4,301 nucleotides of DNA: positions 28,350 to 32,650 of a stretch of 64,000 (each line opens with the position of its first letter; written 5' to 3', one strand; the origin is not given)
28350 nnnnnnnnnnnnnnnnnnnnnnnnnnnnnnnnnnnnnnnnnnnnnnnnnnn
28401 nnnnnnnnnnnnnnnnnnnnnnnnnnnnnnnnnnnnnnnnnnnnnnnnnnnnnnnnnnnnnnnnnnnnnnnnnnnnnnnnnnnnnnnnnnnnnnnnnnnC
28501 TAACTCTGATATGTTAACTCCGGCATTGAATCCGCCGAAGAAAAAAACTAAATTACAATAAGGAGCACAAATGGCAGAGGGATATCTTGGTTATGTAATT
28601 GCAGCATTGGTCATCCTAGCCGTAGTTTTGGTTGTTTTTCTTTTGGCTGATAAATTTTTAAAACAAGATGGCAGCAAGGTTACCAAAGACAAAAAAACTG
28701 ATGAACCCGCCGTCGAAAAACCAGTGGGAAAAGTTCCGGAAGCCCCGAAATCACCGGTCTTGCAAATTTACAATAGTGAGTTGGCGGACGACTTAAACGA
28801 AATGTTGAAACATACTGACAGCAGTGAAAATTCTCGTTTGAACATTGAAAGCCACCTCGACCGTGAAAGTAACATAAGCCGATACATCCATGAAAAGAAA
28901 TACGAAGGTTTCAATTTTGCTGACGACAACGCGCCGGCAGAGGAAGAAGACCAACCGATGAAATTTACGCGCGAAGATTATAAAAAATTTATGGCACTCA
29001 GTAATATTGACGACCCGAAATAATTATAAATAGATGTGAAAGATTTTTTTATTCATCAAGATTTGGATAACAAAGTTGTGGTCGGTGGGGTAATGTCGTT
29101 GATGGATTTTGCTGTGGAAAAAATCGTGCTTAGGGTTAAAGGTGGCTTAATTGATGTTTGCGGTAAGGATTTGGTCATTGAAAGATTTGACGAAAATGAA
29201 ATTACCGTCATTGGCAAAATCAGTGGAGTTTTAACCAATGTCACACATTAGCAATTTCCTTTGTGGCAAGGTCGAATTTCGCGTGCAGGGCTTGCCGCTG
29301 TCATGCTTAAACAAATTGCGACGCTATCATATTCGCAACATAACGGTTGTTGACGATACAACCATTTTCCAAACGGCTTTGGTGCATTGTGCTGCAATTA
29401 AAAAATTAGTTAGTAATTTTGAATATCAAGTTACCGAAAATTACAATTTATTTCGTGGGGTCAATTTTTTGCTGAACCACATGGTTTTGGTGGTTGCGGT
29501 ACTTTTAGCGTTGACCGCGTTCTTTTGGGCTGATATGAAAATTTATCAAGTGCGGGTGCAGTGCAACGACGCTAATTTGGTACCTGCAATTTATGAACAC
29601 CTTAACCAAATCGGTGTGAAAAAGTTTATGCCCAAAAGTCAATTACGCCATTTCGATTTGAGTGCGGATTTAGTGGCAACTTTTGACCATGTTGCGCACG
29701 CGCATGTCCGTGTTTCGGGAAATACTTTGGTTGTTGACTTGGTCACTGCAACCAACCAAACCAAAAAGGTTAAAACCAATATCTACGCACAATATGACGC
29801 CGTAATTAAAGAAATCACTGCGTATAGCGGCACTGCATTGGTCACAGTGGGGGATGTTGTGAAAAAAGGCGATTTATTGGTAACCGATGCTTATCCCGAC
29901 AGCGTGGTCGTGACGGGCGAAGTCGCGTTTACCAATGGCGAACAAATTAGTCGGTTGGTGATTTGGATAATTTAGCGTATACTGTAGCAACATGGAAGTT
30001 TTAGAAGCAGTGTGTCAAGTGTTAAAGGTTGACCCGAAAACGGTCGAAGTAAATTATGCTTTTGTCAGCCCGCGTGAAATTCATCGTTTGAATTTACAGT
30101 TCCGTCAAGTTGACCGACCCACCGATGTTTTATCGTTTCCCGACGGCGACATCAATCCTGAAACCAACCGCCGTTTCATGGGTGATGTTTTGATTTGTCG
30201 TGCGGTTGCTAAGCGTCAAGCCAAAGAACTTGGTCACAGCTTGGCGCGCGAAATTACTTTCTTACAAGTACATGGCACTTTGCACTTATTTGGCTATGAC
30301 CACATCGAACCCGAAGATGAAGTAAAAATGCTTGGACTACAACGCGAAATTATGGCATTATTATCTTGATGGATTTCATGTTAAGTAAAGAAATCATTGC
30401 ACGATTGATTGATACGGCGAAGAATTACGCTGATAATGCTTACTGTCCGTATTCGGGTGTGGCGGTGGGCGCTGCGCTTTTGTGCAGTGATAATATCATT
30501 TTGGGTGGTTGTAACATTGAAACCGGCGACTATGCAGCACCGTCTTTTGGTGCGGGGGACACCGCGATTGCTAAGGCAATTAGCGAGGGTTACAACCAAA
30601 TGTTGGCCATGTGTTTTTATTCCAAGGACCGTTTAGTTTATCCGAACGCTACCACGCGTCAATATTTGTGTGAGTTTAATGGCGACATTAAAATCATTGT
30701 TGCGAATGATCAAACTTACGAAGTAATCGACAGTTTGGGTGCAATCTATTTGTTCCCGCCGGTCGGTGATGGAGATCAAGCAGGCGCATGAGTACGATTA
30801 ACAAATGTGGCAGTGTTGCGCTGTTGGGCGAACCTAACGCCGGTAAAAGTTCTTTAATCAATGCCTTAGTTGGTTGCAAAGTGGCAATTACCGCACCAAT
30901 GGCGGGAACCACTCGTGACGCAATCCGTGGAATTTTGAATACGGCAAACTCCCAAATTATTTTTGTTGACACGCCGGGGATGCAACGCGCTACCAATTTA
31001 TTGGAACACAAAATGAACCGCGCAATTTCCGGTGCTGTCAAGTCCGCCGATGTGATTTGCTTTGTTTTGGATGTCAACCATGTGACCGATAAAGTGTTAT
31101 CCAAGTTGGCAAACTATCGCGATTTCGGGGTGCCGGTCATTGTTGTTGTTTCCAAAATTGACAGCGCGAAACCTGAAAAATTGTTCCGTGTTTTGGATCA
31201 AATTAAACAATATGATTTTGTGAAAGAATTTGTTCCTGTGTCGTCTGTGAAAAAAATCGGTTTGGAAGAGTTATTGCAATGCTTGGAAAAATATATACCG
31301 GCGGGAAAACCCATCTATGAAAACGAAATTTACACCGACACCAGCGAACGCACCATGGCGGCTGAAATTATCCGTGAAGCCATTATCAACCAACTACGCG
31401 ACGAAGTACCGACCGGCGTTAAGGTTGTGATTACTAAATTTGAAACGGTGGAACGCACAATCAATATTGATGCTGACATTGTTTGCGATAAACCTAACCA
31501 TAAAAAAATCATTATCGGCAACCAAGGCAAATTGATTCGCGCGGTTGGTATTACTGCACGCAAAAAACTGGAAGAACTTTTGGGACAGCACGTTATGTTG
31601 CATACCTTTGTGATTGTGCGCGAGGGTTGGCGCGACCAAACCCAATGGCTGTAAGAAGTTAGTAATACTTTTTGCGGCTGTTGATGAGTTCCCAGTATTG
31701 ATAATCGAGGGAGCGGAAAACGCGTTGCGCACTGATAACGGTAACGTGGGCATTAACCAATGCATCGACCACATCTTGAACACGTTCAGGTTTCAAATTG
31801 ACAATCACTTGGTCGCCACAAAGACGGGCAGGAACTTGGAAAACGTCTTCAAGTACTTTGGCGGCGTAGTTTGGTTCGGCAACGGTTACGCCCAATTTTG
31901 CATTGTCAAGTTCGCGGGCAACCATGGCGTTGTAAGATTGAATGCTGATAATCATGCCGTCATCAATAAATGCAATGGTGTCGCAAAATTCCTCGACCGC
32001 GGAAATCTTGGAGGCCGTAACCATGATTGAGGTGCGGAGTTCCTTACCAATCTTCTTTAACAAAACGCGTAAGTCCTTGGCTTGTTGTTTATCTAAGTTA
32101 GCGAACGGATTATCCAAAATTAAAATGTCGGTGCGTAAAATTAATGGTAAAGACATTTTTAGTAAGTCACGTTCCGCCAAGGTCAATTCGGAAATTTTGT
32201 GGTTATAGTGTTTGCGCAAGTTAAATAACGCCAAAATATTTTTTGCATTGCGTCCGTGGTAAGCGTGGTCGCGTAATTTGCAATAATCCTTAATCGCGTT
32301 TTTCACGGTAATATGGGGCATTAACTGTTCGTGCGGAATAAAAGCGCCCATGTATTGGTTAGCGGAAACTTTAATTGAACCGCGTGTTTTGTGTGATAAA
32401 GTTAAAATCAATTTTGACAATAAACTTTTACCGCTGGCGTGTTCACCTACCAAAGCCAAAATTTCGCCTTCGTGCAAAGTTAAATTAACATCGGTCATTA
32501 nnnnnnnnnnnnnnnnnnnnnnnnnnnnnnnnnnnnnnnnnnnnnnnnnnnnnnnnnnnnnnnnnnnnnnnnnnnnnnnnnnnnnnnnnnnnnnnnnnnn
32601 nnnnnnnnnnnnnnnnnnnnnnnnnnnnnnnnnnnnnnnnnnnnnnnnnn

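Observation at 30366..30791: Active-site-dead cytidine deaminase retained inside the ybeY-cdd-era operon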

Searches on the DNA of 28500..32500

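Call 69: search_rna_families(source=window, start=28500, end=32500, threshold=evalue, max_evalue=0.1)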
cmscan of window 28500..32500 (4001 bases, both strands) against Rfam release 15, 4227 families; matches with E-value up to 0.1: 0.
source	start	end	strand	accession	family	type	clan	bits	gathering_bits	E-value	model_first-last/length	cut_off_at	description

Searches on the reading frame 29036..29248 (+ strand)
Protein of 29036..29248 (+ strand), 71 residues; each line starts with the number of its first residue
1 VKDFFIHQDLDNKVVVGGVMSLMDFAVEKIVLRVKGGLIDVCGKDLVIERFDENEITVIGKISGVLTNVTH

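Call 3: search_protein_families(library=pfam, proteins=[window:29036-29248:+], max_evalue=0.01)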
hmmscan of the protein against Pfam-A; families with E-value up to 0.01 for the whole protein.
window:29036-29248:+ (71 aa): 1 family
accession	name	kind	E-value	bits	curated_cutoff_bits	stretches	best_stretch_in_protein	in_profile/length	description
PF07873.16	YabP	-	1.1e-10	41.6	27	1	12-65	9-62/64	YabP family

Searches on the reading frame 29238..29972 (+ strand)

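Call 3: search_protein_families(library=pfam, proteins=[window:29238-29972:+], max_evalue=0.01)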
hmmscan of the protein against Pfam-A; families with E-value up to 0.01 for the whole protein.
window:29238-29972:+ (245 aa): 1 family
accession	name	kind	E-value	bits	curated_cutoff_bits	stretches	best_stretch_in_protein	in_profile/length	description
PF06898.16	YqfD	-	5.1e-32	111.6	25.2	1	6-220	1-225/379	Putative stage IV sporulation protein YqfD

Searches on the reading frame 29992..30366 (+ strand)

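Call 3: search_protein_families(library=pfam, proteins=[window:29992-30366:+], max_evalue=0.01)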
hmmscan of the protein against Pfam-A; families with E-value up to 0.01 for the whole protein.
window:29992-30366:+ (125 aa): 1 family
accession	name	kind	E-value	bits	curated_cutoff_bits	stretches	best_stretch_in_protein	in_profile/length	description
PF02130.23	YbeY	-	6.4e-38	130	25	1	3-122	14-127/129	Endoribonuclease YbeY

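Call 4: search_protein_families(library=ncbifam, proteins=[window:29992-30366:+], max_evalue=0.01)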
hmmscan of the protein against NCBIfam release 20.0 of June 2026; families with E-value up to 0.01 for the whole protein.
window:29992-30366:+ (125 aa): 2 families
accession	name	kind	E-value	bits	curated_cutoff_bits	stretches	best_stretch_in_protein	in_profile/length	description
TIGR00043.2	TIGR00043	equivalog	1.4e-38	131.8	45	1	3-123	17-141/146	rRNA maturation RNase YbeY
NF010570.0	PRK13963.1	equivalog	1.3e-16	60.7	274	1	19-124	151-254/261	rRNA maturation RNase YbeY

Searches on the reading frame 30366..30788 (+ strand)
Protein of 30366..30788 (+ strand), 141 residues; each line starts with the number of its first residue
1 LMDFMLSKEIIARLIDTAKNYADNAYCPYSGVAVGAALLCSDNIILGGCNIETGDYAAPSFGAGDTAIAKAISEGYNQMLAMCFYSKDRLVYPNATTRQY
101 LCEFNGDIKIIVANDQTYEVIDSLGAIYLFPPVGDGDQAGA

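Call 3: search_protein_families(library=pfam, proteins=[window:30366-30788:+], max_evalue=0.01)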
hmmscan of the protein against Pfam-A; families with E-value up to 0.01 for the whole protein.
window:30366-30788:+ (141 aa): 2 families
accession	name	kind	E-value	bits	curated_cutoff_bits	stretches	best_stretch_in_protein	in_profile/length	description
PF00383.29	dCMP_cyt_deam_1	-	6.1e-06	26.5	25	1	12-80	5-71/102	Cytidine and deoxycytidylate deaminase zinc-binding region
PF08211.18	dCMP_cyt_deam_2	-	1.2e-05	26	25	1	12-76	42-105/130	Cytidine and deoxycytidylate deaminase zinc-binding region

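Call 4: search_protein_families(library=ncbifam, proteins=[window:30366-30788:+], max_evalue=0.01)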
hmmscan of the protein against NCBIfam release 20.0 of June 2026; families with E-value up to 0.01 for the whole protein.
window:30366-30788:+ (141 aa): 5 families
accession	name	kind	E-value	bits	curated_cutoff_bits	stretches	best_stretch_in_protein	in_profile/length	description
NF004064.0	PRK05578.1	equivalog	1.2e-20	73.9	74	1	12-119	7-113/130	cytidine deaminase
TIGR01354.1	cyt_deam_tetra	equivalog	3e-19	69.6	113.65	1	14-118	3-107/126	cytidine deaminase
NF009076.0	PRK12411.1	equivalog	4e-15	56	216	1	13-114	5-107/132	cytidine deaminase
TIGR01355.1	cyt_deam_dimer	equivalog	2.5e-07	30.2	275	1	9-102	173-269/283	cytidine deaminase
NF006537.0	PRK09027.1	equivalog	0.0021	17.5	153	1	13-77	191-254/295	cytidine deaminase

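Call 5: search_solved_structures(query=window:30366-30788:+, show_alignments=4, max_evalue=0.001)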
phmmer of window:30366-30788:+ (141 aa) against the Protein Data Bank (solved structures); distinct sequences matched with E-value up to 0.001: 18.
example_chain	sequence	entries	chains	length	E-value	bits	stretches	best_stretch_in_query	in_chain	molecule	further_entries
1zab_A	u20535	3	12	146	1.5e-15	61.1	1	8-114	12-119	Cytidine deaminase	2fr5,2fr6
1mq0_A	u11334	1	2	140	2.3e-14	57.3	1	8-120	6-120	Cytidine Deaminase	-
2d30_A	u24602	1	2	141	2.5e-11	47.4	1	6-114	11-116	cytidine deaminase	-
1ux1_A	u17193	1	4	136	6.2e-11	46.2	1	14-116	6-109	CYTIDINE DEAMINASE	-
1ux0_A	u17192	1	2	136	8.6e-11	45.7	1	14-116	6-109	CYTIDINE DEAMINASE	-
1uwz_A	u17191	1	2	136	1.4e-10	45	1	14-116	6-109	CYTIDINE DEAMINASE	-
1jtk_A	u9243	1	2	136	1.5e-10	44.9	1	14-116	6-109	cytidine deaminase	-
3dmo_A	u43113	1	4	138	3.4e-09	40.5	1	14-117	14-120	Cytidine deaminase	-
7zob_A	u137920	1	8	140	2.7e-08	37.6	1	17-116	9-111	Metagenomic cytidine deaminase Cdd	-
6kw6_A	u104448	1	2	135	3.2e-08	37.4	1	17-108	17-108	cytidine deaminase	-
3ijf_X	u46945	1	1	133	9.1e-08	35.9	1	18-109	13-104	Cytidine deaminase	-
8x6u_A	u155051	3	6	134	1.9e-07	34.9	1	11-115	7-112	EfCDA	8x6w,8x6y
4wif_A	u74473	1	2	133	2.4e-07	34.5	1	18-109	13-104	Cytidine deaminase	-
4wig_A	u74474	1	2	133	2.5e-07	34.5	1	18-109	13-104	Cytidine deaminase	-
1r5t_A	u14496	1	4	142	7.3e-07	33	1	20-115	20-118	Cytidine deaminase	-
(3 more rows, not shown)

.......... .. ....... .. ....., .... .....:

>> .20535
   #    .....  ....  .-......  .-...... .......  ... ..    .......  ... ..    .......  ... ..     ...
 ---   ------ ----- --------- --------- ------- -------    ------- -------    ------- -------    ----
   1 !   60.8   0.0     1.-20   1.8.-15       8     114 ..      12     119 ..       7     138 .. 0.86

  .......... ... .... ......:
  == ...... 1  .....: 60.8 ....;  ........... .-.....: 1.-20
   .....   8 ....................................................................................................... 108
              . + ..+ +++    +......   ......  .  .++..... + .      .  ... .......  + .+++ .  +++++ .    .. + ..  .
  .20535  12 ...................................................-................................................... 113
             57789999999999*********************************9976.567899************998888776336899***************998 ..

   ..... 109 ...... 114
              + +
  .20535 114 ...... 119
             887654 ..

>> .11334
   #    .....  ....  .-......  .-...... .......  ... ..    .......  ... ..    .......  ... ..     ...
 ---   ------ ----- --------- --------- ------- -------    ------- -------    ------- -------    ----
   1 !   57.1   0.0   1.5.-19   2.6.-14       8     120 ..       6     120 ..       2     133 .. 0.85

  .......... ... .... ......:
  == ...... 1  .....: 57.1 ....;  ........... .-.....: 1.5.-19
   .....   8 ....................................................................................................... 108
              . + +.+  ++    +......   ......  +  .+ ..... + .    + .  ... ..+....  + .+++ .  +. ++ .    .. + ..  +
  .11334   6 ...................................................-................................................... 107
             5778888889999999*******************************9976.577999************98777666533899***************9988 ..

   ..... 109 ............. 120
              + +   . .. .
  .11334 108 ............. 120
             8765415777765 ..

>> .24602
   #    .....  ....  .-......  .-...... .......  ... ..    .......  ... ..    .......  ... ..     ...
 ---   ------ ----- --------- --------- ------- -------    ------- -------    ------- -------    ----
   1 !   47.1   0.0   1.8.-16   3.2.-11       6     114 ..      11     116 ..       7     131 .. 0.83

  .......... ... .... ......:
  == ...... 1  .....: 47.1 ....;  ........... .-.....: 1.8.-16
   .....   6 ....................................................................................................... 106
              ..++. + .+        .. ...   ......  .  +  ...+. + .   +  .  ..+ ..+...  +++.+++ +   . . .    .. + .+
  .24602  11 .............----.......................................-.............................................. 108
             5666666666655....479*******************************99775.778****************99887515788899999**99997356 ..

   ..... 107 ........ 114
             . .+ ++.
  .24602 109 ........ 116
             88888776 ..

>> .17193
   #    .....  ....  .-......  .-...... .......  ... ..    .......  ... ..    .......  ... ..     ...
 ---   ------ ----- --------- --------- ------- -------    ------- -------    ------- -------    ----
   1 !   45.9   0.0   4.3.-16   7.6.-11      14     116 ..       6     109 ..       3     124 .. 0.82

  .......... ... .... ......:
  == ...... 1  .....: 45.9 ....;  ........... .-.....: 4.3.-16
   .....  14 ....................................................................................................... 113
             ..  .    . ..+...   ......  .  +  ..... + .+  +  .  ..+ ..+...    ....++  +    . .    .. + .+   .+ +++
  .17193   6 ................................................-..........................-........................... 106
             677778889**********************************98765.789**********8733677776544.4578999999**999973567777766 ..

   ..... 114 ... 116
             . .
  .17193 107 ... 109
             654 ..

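Call 13: find_homologous_proteins(query=window:30369-30788:+, max_evalue=0.00001)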
Query window:30369-30788:+ (140 aa): 30 proteins with E <= 0.00001 among 49 candidates.
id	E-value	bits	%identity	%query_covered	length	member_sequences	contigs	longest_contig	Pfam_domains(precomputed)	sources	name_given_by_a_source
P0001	3.3e-81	288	92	100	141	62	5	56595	PF00383.30,PF08211.19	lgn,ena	-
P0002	7.6e-81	287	94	98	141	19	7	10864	PF00383.30,PF08211.19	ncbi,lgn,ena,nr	ncbi:MAG: cytidine deaminase [Clostridia bacterium]|nr:cytidine deaminase [Clostridia bacterium]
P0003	2.4e-80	286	94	99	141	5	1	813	PF00383.30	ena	-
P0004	8.2e-79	281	91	100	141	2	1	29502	PF00383.30,PF08211.19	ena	-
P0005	1.9e-77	276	91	98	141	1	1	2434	-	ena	-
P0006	1.5e-75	270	87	100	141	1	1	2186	PF00383.30,PF08211.19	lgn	-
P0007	1.1e-74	267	86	98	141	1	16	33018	PF00383.30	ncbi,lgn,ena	-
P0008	9.3e-73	261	90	98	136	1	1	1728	PF08211.19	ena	-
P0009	8.4e-71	255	86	94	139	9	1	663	PF00383.30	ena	-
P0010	7.7e-70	252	82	94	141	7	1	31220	PF00383.30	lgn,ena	-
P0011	3.3e-69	250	84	94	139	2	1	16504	PF00383.30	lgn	-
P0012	4.1e-65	236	79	94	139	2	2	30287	-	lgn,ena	-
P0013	8.1e-63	229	71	94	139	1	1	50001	PF00383.30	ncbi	-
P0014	9.2e-63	229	77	94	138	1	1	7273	PF00383.30,PF08211.19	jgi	jgi:cytidine deaminase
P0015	4.9e-58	213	69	96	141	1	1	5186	PF00383.30,PF08211.19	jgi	jgi:cytidine deaminase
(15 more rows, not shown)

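Call 14: find_related_loci(query=window:30369-30788:+, collection=genome_contigs, flank=4000)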
Query window:30369-30788:+ (140 aa) in genome_contigs; peptide patterns used: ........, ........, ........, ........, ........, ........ (x = any residue, [..] = any of these).
176 stretches matched a pattern; 15 encode a relative of the query (tblastn E <= 1e-3); 15 distinct loci.
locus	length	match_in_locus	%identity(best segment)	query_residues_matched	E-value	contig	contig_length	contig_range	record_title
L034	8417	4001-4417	98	1-138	3e-88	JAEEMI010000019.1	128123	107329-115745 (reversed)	MAG: Clostridia bacterium isolate Tb.RUG.236 k141_7892582_flag=0_multi=28.5211_len=128123, whole genome shotgun sequence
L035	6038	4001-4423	95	1-140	1e-87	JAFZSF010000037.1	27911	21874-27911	MAG: Clostridia bacterium isolate RGIG8050 Water_buffalos_Rumen-1__c1239222, whole genome shotgun sequence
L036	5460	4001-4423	95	1-140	2e-87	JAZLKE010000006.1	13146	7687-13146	MAG: Clostridia bacterium isolate T1900044960_TA20190018.MAGScoT_cleanbin_000028 SGB_3928_k141_620343, whole genome shot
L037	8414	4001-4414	96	1-137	3e-86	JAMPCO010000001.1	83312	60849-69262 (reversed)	MAG: Prevotella sp. isolate NALB_7821b_27 Scaffold_#1__SCF_001___83312_bp, whole genome shotgun sequence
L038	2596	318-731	94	1-137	4e-87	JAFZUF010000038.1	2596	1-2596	MAG: Clostridia bacterium isolate RGIG8102 Water_buffalos_Rumen-3__c596792, whole genome shotgun sequence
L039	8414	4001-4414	93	1-137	3e-84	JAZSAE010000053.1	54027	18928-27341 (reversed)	MAG: Clostridia bacterium isolate T1900044939_TS20190405.MAGScoT_cleanbin_000018 SGB_3457_k141_1912995, whole genome sho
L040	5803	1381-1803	91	1-140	2e-84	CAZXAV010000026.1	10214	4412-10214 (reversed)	MAG TPA_asm: uncultured Prevotella sp. isolate SRP199465_co2_862 genome assembly, contig: NODE_20741_length_10214_cov_7.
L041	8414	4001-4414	92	1-137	6e-84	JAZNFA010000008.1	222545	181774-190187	MAG: Clostridia bacterium isolate T1900044716_TS20190182.MAGScoT_cleanbin_000023 SGB_1878_k141_2495964, whole genome sho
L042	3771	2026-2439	92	1-137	3e-83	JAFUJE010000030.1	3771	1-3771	MAG: Clostridia bacterium isolate RGIG4543 Roe_deer_Rectum-2__c121550, whole genome shotgun sequence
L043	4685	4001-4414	91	1-137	8e-82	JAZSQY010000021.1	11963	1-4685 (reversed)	MAG: Clostridia bacterium isolate T1900044540_TS20190006.MAGScoT_cleanbin_000046 SGB_60_k141_1015572, whole genome shotg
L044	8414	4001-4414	89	1-137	1e-80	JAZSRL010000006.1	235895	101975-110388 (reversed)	MAG: Clostridia bacterium isolate T1900044537_TS20190003.MAGScoT_cleanbin_000035 SGB_31_k141_2923646, whole genome shotg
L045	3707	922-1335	89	1-137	6e-81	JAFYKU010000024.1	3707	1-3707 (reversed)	MAG: Clostridia bacterium isolate RGIG7181 Water_buffalos_Cecum-1__c193385, whole genome shotgun sequence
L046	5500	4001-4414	86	1-137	2e-79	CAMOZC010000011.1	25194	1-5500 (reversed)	MAG: uncultured Clostridia bacterium isolate SRR873601_bin.8_metaWRAP_v1.3_MAG genome assembly, contig: NODE_4925_length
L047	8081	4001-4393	84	1-131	3e-75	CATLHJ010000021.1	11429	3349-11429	MAG TPA_asm: uncultured Clostridia bacterium isolate MGG05635_1680015436 genome assembly, contig: ERR3199558_4177, whole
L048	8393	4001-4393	83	1-131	6e-75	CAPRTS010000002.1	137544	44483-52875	MAG TPA_asm: uncultured Eubacteriales bacterium isolate MGBC126721 genome assembly, contig: MGBC126721.2, whole genome s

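Call 30: predict_structure(alignment_id=A1)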
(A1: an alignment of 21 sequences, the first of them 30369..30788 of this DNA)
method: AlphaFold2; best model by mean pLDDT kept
length: 140 residues; sequences in the alignment: 21
mean_pLDDT: 88.3   pTM: 0.82
mean pLDDT of the five models: 88.3, 87.7, 87.6, 84.1, 81.8
residues with pLDDT >= 90: 100; 70-90: 23; 50-70: 5; < 50: 12
segments of 3 or more residues with pLDDT < 50: 130-140
pLDDT, mean of each block of 10 residues (from residue 1): 83 99 94 97 96 81 97 96 97 92 92 97 74 42
secondary structure, 60 per line:
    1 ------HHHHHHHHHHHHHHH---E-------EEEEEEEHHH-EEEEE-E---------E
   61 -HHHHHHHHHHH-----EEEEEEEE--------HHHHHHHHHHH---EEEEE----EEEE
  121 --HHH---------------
elements in order: H7-21 E33-39 E44-48 H62-72 E78-85 H94-104 E108-112 E117-120

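Call 34: fold_search(model_id=the predicted structure, library=pdb)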
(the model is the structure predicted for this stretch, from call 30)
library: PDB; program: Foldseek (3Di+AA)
matches with E <= 10: 590; with E <= 0.001: 67
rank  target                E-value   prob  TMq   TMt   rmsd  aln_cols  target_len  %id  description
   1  2fr6_B                1.5e-13  1.00  0.77  0.80   1.6       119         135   37  Crystal Structure of Mouse Cytidine Deaminase Complexed with Cytidine (released 2006-07-11)
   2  1zab_C                2.0e-13  1.00  0.78  0.80   1.6       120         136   38  Crystal Structure of Mouse Cytidine Deaminase Complexed with 3-Deazauridine (released 2006-04-11)
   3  2fr5_B                2.3e-13  1.00  0.77  0.80   1.6       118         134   37  Crystal Structure of Mouse Cytidine Deaminase Complexed with Tetrahydrouridine (released 2006-07-11)
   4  1zab_B                4.0e-13  1.00  0.77  0.80   1.6       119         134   38  Crystal Structure of Mouse Cytidine Deaminase Complexed with 3-Deazauridine (released 2006-04-11)
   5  2fr5_A                6.7e-13  1.00  0.77  0.79   1.6       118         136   37  Crystal Structure of Mouse Cytidine Deaminase Complexed with Tetrahydrouridine (released 2006-07-11)
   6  2fr6_C                7.1e-13  1.00  0.78  0.81   1.6       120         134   38  Crystal Structure of Mouse Cytidine Deaminase Complexed with Cytidine (released 2006-07-11)
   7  1zab_A                2.2e-12  1.00  0.77  0.78   1.9       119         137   37  Crystal Structure of Mouse Cytidine Deaminase Complexed with 3-Deazauridine (released 2006-04-11)
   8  2d30_A                2.5e-12  1.00  0.76  0.86   2.1       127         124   33  Crystal Structure of Cytidine Deaminase Cdd-2 (BA4525) from Bacillus Anthracis at 2.40A Resolution (released 2006-09-19)
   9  1mq0_A                1.1e-11  1.00  0.74  0.80   1.5       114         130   36  Crystal Structure of Human Cytidine Deaminase (released 2003-11-04)
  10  1r5t_A                1.3e-11  1.00  0.80  0.80   2.4       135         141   24  The Crystal Structure of Cytidine Deaminase CDD1, an Orphan C to U editase from Yeast (released 2004-05-25)
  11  1ux1_B                1.8e-11  1.00  0.73  0.79   1.6       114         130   33  Bacillus subtilis cytidine deaminase with a Cys53His and an Arg56Gln substitution (released 2004-05-20)
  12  1ux1_A                1.9e-11  1.00  0.73  0.78   1.6       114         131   32  Bacillus subtilis cytidine deaminase with a Cys53His and an Arg56Gln substitution (released 2004-05-20)
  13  1r5t_D                2.2e-11  1.00  0.79  0.82   1.8       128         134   23  The Crystal Structure of Cytidine Deaminase CDD1, an Orphan C to U editase from Yeast (released 2004-05-25)
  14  1jtk_A                2.6e-11  1.00  0.73  0.77   1.7       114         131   33  Crystal structure of cytidine deaminase from Bacillus subtilis in complex with the inhibitor tetrahydrodeoxyuridine (released 2002-04-10)
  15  1ux0_A                2.6e-11  1.00  0.73  0.78   1.7       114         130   32  Bacillus subtilis cytidine deaminase with an Arg56 - Gln substitution (released 2004-05-20)
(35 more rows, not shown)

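Call 54: search_protein_representatives(alignment_id=A2)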
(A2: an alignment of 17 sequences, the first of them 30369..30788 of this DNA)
Query: 17 sequences, 139 profile positions. Proteins with E-value up to 0.001 (for the whole library): 7092; up to 1e-10: 1718; up to 1e-30: 8. The best 150 are listed.
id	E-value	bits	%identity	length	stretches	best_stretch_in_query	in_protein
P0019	2.5e-64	232.1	-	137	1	1-134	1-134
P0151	2.0e-53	196.8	-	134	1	5-133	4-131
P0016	4.7e-46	172.8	-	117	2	66-138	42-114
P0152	2.1e-44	167.5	-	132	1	5-137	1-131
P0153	1.8e-35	138.6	-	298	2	10-117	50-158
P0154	6.3e-33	130.3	-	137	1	5-133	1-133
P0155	1.2e-32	129.5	-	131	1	5-133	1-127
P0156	4.7e-32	127.5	-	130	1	5-130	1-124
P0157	3.2e-30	121.6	-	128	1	5-127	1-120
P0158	1.4e-29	119.5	-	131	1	5-131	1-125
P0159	7.3e-29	117.2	-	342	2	12-130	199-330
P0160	2.2e-28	115.6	-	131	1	6-130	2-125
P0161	4.7e-28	114.5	-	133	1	5-132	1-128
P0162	4.7e-25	104.8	-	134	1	11-130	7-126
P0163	3.1e-24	102.1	-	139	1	1-134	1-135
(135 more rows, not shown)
